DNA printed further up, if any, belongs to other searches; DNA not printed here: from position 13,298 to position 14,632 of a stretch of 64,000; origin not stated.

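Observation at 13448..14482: Cys-loop-receptor-type pentameric ligand-gated ion channel homologue in an archaeon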

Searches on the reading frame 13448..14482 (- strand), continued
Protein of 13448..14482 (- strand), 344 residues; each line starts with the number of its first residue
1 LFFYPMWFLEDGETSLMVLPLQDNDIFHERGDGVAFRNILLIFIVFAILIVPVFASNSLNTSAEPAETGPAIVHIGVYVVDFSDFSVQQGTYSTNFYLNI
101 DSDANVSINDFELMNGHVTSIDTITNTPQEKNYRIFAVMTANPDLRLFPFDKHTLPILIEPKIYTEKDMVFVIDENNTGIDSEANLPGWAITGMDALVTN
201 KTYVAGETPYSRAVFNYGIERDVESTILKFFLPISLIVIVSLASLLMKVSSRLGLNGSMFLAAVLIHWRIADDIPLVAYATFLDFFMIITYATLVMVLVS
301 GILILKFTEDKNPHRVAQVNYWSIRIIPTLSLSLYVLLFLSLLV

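Call 58: find_homologous_proteins(query=A4, max_evalue=1e-10)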
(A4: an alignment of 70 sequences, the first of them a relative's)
Query A4 (70 sequences) (315 aa, profile of the alignment): 157 proteins with E <= 1e-10 among 8000 candidates; the best 120 are listed.
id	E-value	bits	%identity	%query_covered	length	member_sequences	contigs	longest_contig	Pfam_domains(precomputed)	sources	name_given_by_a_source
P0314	3.9e-122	425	46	91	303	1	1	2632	PF02932.22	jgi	-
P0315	4.8e-122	425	46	91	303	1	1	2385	PF02932.22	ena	-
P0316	1.0e-119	417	44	89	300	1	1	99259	PF02932.22,PF02931.29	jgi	jgi:hypothetical protein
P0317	1.6e-119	417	40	92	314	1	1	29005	PF02932.22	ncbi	-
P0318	1.9e-119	416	42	90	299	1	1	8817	PF02932.22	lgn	-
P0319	4.3e-119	415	46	84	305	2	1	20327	PF02932.22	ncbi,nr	ncbi:MAG: hypothetical protein HYW25_06230 [Candidatus Aenigmarchaeota archaeon]|nr:hypothetical pro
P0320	4.5e-119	415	41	91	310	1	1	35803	PF02932.22,PF02931.29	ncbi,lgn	ncbi:MAG: hypothetical protein ABIJ21_06955 [Nanoarchaeota archaeon]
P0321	5.2e-119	415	46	86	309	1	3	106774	PF02931.29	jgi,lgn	jgi:hypothetical protein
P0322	7.9e-119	414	44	79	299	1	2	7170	-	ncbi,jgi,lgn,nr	ncbi:hypothetical protein FJZ53_03680 [Candidatus Woesearchaeota archaeon]|nr:hypothetical protein [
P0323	1.1e-118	414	44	86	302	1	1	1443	PF02932.22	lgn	-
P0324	1.5e-118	413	47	83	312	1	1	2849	PF02931.29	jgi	jgi:hypothetical protein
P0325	7.5e-118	411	42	86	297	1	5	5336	PF02932.22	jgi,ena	-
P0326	8.4e-118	411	42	79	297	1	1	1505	PF02932.22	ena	-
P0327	1.2e-117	410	43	90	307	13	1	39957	PF02931.29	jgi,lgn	jgi:hypothetical protein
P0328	2.9e-117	409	41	86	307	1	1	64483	PF02932.22,PF02931.29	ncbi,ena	-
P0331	5.8e-117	408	43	90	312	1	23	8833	PF02932.22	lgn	-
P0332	6.1e-117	408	42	79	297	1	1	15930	PF02932.22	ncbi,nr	ncbi:hypothetical protein EXS74_01650 [Candidatus Woesearchaeota archaeon]|nr:hypothetical protein [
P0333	1.3e-116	407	47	89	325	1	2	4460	PF02931.29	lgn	-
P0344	7.8e-116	405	43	81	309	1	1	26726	PF02932.22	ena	-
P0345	9.7e-116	404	42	79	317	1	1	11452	PF02931.29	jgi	jgi:hypothetical protein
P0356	5.6e-115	402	41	84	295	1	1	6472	PF02931.29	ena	-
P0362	9.4e-115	401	40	87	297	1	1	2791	PF02931.29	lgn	-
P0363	1.3e-114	400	40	89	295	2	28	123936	PF02932.22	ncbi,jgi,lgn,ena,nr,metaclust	ncbi:hypothetical protein J4405_01975 [Candidatus Woesearchaeota archaeon]|nr:hypothetical protein [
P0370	4.4e-114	399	39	92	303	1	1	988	PF02932.22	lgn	-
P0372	5.2e-114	399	40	87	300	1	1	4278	PF02932.22,PF02931.29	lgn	-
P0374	8.5e-114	398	40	86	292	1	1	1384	PF02931.29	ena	-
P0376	1.1e-113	398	43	83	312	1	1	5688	PF02932.22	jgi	jgi:hypothetical protein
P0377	1.2e-113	397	40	78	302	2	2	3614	PF02932.22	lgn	-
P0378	1.3e-113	397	40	91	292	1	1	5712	PF02931.29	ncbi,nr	ncbi:hypothetical protein HY643_01650, partial [Candidatus Woesearchaeota archaeon]|nr:hypothetical 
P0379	1.6e-113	397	40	92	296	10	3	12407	PF02931.29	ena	-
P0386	5.2e-113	395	41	86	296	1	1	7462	PF02931.29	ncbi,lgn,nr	ncbi:hypothetical protein JXA85_01190 [Candidatus Woesearchaeota archaeon]|nr:hypothetical protein [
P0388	7.6e-113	395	39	91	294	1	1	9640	PF02931.29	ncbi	-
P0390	1.7e-112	394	37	94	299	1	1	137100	PF02931.29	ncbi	-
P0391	2.9e-112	393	41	90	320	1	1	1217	PF02931.29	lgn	-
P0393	3.7e-112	392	42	90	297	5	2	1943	PF02931.29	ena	-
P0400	7.6e-111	388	37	97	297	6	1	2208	PF02931.29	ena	-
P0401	9.6e-111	388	42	85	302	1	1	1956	PF02932.22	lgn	-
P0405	3.7e-110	386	43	83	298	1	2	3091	PF02932.22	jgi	jgi:hypothetical protein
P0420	1.4e-105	371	44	90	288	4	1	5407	PF02932.22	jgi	jgi:hypothetical protein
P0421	1.9e-105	370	44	90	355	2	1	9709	PF02932.22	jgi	jgi:hypothetical protein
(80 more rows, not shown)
